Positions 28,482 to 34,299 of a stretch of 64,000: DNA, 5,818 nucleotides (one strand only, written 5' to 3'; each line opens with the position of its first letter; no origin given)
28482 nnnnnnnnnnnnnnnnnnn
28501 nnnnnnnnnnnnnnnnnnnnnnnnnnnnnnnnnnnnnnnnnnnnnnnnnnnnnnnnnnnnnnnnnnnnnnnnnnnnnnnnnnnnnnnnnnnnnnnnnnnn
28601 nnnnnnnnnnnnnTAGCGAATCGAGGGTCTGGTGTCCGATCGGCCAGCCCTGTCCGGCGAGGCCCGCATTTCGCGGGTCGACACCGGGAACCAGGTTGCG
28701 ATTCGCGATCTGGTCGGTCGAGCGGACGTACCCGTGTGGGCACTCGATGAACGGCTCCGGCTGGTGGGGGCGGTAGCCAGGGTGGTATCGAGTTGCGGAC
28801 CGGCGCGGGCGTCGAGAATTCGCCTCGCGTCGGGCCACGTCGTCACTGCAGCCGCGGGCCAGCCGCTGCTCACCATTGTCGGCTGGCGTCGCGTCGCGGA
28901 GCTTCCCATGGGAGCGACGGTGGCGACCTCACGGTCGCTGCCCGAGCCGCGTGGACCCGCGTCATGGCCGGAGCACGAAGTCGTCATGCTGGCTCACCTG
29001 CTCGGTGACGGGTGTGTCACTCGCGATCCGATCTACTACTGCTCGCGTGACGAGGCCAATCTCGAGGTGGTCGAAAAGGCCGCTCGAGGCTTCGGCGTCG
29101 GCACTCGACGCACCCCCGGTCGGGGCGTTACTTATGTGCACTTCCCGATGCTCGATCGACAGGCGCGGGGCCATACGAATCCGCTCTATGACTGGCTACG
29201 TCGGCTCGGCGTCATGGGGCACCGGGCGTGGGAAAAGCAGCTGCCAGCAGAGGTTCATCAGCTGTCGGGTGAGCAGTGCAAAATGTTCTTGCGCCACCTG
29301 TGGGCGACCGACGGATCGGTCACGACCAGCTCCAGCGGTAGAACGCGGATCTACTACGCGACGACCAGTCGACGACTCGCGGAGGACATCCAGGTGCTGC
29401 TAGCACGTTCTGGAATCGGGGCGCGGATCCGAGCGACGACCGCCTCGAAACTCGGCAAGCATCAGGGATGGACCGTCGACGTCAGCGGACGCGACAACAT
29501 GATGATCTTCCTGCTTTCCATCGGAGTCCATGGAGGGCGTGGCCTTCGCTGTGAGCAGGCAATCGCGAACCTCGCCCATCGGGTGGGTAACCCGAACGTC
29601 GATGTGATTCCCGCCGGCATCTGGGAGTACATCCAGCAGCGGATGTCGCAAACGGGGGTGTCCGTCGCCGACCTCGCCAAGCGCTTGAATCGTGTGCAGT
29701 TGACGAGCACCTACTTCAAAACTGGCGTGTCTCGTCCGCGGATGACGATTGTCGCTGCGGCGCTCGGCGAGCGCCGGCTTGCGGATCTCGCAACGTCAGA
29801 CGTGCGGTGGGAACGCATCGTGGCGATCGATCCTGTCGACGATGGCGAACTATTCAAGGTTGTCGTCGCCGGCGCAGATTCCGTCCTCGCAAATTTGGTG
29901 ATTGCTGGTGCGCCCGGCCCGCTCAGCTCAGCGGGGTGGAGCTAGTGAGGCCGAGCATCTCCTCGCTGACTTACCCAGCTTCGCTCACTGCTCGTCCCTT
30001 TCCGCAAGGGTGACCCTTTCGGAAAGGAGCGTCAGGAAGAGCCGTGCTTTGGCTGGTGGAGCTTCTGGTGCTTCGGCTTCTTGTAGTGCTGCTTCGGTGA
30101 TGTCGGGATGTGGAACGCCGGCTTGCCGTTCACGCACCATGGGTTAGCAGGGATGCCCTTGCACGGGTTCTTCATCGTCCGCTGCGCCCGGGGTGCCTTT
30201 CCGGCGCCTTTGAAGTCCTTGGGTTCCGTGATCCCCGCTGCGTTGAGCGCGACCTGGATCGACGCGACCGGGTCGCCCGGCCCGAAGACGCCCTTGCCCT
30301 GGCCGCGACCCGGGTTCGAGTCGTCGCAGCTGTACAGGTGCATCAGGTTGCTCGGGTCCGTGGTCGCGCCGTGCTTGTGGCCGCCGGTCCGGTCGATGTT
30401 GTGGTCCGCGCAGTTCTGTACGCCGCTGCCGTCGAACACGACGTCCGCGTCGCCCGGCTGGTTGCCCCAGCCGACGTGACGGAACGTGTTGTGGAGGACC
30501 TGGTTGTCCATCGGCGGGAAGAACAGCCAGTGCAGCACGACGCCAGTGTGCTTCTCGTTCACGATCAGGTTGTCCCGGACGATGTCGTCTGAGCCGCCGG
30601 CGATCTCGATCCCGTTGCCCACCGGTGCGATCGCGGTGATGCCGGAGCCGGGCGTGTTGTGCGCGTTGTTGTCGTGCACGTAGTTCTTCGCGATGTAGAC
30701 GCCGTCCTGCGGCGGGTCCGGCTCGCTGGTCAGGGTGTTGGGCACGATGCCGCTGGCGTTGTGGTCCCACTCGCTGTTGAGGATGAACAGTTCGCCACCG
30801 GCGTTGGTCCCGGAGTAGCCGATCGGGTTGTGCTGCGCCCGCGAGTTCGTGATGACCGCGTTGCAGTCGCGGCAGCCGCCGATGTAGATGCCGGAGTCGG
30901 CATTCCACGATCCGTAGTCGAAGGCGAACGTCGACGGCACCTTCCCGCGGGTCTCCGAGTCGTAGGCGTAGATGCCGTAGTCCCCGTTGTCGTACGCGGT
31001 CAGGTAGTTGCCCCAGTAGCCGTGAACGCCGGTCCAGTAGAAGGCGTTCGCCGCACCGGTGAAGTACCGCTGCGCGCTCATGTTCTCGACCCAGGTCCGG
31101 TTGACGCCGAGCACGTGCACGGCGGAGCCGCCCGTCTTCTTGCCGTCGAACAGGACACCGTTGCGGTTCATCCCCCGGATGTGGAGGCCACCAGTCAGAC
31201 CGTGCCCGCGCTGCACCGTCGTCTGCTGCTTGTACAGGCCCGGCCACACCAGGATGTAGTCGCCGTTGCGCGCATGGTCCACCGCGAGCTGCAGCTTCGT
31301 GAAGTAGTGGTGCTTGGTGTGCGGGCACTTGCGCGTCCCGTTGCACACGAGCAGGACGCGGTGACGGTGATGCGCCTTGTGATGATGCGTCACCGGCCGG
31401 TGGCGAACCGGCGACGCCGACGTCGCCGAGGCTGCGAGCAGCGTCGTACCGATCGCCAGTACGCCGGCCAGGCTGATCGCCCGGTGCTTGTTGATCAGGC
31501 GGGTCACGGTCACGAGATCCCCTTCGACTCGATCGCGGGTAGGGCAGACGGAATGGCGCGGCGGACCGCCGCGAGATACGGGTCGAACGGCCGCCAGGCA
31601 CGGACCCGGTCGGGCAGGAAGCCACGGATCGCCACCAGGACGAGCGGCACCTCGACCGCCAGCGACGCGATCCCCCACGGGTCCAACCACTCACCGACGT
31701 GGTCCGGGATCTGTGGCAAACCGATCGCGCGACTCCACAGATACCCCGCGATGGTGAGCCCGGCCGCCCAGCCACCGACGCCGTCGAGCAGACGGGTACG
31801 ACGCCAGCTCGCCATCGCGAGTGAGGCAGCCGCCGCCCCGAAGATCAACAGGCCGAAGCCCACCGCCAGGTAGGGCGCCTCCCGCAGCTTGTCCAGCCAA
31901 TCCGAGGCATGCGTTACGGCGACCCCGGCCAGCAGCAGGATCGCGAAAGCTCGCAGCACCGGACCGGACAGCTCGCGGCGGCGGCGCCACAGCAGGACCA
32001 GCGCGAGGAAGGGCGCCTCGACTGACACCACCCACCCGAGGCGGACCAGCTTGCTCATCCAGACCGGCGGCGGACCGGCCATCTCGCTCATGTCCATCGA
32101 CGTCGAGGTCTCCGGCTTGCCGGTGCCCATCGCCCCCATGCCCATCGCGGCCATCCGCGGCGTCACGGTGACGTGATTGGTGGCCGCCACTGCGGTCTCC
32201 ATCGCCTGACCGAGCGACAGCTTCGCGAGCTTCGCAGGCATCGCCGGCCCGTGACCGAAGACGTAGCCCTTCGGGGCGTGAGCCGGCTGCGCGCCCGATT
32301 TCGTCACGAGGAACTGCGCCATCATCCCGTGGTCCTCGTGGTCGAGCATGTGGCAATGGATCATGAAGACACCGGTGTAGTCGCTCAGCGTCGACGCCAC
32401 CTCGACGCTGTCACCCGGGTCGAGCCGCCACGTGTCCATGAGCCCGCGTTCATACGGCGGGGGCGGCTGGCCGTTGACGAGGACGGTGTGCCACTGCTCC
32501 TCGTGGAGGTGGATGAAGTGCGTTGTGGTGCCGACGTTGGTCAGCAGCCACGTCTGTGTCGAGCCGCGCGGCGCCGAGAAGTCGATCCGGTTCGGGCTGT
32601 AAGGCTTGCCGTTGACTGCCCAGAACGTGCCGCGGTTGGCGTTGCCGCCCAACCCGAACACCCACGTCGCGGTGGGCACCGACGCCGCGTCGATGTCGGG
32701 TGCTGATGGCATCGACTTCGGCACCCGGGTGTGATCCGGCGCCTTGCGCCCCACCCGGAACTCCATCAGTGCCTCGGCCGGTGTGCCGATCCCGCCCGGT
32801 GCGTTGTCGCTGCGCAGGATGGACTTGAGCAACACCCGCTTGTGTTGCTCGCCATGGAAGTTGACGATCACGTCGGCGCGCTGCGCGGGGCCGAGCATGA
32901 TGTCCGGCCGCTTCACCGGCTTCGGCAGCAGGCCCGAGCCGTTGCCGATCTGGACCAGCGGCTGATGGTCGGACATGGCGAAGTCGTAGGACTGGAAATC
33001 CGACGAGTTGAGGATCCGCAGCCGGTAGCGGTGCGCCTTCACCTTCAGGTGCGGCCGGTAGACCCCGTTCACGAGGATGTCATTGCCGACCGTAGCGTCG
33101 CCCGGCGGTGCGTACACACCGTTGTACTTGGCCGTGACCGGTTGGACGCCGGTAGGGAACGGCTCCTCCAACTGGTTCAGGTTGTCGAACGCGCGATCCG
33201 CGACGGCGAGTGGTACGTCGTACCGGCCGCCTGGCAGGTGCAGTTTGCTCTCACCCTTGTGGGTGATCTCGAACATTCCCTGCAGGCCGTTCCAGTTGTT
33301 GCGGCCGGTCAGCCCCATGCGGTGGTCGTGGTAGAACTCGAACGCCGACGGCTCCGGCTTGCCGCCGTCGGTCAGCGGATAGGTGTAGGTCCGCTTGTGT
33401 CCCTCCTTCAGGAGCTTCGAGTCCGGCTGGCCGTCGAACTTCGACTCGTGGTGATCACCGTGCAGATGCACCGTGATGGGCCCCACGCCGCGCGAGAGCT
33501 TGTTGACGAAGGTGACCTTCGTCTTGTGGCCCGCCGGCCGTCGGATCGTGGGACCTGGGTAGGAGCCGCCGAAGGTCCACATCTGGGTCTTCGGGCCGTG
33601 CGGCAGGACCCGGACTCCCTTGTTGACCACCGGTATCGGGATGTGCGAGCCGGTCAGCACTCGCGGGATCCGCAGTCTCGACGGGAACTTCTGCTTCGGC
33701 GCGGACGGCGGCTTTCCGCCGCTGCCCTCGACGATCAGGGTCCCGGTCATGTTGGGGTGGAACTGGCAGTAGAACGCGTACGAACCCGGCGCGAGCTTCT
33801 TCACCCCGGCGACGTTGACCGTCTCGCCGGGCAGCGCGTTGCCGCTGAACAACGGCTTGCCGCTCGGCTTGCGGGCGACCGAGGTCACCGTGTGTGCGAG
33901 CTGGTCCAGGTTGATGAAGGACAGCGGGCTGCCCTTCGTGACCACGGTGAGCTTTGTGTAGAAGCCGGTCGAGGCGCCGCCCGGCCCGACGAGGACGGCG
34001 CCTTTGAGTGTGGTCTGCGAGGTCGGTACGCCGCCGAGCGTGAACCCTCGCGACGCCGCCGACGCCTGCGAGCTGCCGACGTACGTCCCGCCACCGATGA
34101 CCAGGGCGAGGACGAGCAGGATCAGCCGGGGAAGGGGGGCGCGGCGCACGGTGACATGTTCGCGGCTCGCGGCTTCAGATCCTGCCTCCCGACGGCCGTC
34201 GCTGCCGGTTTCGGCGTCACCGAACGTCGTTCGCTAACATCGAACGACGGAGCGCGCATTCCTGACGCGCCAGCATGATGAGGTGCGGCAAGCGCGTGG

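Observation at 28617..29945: Free-standing, splicing-dead DnaB intein sitting in frame just after the dnaB stop codon, with its homing site empty 200 bp upstream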

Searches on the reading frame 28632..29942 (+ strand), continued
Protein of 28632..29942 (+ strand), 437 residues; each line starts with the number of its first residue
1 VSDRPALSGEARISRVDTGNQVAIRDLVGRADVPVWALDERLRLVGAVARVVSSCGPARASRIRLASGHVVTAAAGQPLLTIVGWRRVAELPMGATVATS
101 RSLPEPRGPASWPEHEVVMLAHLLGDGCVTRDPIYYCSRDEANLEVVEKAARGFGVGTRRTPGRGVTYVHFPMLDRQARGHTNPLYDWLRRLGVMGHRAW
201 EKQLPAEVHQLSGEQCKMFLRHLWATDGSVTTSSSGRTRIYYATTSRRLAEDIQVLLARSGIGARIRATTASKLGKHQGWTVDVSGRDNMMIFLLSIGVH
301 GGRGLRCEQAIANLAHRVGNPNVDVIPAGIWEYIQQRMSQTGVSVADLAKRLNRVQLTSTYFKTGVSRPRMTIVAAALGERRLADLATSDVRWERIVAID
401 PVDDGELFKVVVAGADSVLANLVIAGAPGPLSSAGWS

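Call 71: search_dna_similar(query=window:28632-29942:+, collection=phages, mode=protein, max_rows=15)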
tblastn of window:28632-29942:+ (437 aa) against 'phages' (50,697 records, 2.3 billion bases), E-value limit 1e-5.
Records with a match: 2; places in all: 2; records where one place covers at least 80% of the query: 2.
Best place of each record, by identity: <60% 2.
By first word of the organism name: Bacillus 2.
By host as written in the record: Bacillus cereus BC102p 1; Bacillus cereus 1.
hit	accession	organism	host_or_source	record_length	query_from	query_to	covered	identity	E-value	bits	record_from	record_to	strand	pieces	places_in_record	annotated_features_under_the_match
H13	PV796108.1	Bacillus phage Edson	Bacillus cereus BC102p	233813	6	412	93%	25.2%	3e-25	115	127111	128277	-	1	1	hypothetical protein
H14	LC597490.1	Bacillus phage vB_BceM_WH1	Bacillus cereus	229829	6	412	93%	25.0%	1e-24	113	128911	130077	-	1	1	phage terminase large subunit family protein_gp116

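Call 72: get_annotated_region(hit=H1, flank=4000)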
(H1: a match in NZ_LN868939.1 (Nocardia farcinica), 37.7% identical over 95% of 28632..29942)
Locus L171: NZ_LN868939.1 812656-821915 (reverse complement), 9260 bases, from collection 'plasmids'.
description: Nocardia farcinica strain NCTC11134 plasmid 2, complete sequence
organism: Nocardia farcinica (NCBI taxid 37329)
taxonomy: Bacteria; Actinomycetota; Actinomycetes; Mycobacteriales; Nocardiaceae; Nocardia; Nocardia farcinica
host: -; source: not known; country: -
typing (MOB-suite, as given by PLSDB): non-mobilizable
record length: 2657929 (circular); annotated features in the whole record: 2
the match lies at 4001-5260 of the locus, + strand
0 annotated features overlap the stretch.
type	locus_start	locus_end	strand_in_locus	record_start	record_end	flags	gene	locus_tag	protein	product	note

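Call 73: get_annotated_region(hit=H2, flank=4000)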
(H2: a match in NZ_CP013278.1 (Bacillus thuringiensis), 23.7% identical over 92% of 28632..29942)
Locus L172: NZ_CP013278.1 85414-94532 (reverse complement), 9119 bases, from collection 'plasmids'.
description: Bacillus thuringiensis serovar israelensis strain AM65-52 plasmid pAM65-52-3-235K, complete sequence
organism: Bacillus thuringiensis (NCBI taxid 1430)
taxonomy: Bacteria; Bacillota; Bacilli; Bacillales; Bacillaceae; Bacillus; Bacillus thuringiensis
host: -; source: Vectobac,bacterial clone,Commercial powder; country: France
typing (MOB-suite, as given by PLSDB): non-mobilizable; replicon rep_cluster_1980
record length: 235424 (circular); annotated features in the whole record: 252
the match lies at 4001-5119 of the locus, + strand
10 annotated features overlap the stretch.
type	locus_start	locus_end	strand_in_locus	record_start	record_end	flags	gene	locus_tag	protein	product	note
CDS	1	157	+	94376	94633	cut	-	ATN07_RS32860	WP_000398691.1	Gp49 family protein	-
CDS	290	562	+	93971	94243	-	-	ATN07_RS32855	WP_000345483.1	DUF2829 domain-containing protein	-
CDS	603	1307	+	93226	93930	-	-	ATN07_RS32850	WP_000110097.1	hypothetical protein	-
CDS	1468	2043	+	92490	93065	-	-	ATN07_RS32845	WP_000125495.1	hypothetical protein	-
CDS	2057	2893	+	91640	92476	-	-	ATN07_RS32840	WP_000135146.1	hypothetical protein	-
CDS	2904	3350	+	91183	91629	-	-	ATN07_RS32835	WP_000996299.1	hypothetical protein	-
CDS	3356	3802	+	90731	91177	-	-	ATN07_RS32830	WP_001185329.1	hypothetical protein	-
CDS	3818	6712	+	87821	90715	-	-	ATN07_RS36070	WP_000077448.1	LAGLIDADG family homing endonuclease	-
CDS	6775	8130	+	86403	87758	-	-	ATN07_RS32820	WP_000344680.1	hypothetical protein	-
CDS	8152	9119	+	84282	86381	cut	-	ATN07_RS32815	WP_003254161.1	phage portal protein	-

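Call 76: find_homologous_proteins(query=A1, max_evalue=1e-40)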
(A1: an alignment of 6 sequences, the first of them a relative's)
Query A1 (6 sequences) (437 aa, profile of the alignment): 391 proteins with E <= 1e-40 among 8000 candidates; the best 120 are listed.
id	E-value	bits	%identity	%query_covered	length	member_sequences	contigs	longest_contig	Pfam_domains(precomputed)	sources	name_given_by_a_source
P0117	3.3e-220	749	38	95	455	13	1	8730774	PF14528.12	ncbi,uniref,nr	ncbi:endonuclease [Rhodococcus pseudokoreensis]|uniref:Endonuclease n=2 Tax=Rhodococcus pseudokoreen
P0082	6.0e-216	735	40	94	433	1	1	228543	PF14528.12,PF14890.12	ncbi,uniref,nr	ncbi:LAGLIDADG family homing endonuclease [Nocardia inohanensis]|uniref:LAGLIDADG family homing endo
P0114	6.8e-216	735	38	96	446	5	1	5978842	PF14528.12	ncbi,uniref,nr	ncbi:LAGLIDADG family homing endonuclease [Rhodococcus aetherivorans]|uniref:LAGLIDADG family homing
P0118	1.4e-215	734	38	95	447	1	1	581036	PF14528.12,PF14890.12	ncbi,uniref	ncbi:LAGLIDADG family homing endonuclease [Nocardia sp. NPDC127526]|uniref:LAGLIDADG family homing e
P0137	1.2e-214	731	38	96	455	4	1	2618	PF14528.12,PF14890.12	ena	-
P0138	1.0e-194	665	39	96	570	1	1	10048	PF03796.22,PF14528.12,PF14890.12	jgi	jgi:replicative DNA helicase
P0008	1.0e-194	665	49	96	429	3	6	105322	PF14528.12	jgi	-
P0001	4.3e-193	660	100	100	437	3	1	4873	PF14528.12,PF14890.12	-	-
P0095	1.2e-192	659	38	95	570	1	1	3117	PF03796.22,PF14528.12,PF14890.12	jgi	jgi:replicative DNA helicase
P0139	1.8e-192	658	38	96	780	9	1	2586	PF03796.22,PF14528.12,PF13481.13,PF14890.12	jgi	jgi:replicative DNA helicase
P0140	2.2e-192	658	39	95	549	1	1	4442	PF03796.22,PF14528.12,PF14890.12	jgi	jgi:replicative DNA helicase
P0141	5.4e-192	656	38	95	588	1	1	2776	PF03796.22,PF14528.12,PF13481.13,PF14890.12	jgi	jgi:replicative DNA helicase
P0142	7.3e-192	656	38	95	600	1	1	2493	PF03796.22,PF14528.12,PF13481.13,PF14890.12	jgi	jgi:replicative DNA helicase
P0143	1.1e-191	655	39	95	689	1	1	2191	PF03796.22,PF14528.12,PF13481.13,PF14890.12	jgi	jgi:replicative DNA helicase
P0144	1.7e-191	655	39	95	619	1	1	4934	PF03796.22,PF14528.12,PF13481.13,PF14890.12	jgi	jgi:replicative DNA helicase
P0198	5.9e-165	567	61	98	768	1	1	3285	PF03796.22,PF14528.12,PF13481.13,PF14890.12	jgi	jgi:replicative DNA helicase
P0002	4.5e-160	551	55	98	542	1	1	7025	PF03796.22,PF14528.12,PF14890.12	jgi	jgi:replicative DNA helicase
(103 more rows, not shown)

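Call 78: find_encoding_contigs(protein=P0198, flank=3000, max_places=3)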
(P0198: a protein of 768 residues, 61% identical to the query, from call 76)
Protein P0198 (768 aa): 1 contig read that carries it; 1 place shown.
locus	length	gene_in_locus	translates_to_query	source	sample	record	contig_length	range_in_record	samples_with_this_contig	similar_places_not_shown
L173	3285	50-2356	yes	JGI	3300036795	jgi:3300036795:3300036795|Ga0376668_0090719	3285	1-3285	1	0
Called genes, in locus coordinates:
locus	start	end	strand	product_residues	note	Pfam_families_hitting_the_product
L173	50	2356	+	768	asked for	PF03796:DnaB_C, PF13481:AAA_25, PF14890:Intein_splicing, PF14528:LAGLIDADG_3, PF03796:DnaB_C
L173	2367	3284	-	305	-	?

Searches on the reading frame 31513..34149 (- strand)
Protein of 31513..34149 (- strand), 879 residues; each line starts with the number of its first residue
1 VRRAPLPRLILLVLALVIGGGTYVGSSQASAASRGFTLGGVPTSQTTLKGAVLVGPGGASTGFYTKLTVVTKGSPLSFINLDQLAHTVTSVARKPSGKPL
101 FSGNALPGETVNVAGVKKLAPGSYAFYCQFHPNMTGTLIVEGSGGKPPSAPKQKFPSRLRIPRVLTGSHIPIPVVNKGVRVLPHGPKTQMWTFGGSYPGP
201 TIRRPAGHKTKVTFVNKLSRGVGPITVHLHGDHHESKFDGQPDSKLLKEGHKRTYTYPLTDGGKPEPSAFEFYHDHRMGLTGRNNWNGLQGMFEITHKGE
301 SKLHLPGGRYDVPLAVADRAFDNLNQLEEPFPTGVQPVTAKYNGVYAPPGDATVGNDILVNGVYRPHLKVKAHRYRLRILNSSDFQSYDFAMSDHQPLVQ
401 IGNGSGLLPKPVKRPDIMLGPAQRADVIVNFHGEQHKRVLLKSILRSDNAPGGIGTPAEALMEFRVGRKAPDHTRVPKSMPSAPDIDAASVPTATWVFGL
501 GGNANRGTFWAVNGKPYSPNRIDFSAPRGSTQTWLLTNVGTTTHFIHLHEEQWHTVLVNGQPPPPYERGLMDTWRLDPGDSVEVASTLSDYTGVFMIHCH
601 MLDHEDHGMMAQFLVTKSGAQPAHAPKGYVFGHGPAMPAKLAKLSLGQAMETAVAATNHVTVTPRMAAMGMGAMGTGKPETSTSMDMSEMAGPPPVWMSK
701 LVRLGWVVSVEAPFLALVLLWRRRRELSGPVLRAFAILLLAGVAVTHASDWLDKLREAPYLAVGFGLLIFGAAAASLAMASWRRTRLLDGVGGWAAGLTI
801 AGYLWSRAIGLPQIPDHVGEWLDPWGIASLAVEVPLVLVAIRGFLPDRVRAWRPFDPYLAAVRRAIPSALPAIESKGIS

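Call 63: search_protein_families(library=pfam, proteins=[window:31513-34149:-], max_evalue=0.01)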
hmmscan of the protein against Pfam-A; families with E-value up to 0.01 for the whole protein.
window:31513-34149:- (879 aa): 5 families
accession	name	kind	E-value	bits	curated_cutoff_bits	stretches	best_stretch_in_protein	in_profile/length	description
PF07731.20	Cu-oxidase_2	-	8.7e-20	71.3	20.4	1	505-617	17-135/137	Multicopper oxidase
PF07732.21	Cu-oxidase_3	-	1.2e-14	54.8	21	1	184-298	11-117/119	Multicopper oxidase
PF00394.28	Cu-oxidase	-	3.4e-08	34.2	21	1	347-433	28-124/157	Multicopper oxidase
PF13473.12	Cupredoxin_1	-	9.1e-07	29.3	27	1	69-140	38-104/104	Cupredoxin-like domain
PF00127.26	Copper-bind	-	0.0053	17.6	21.2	0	61-141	12-99/99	Copper binding proteins, plastocyanin/azurin family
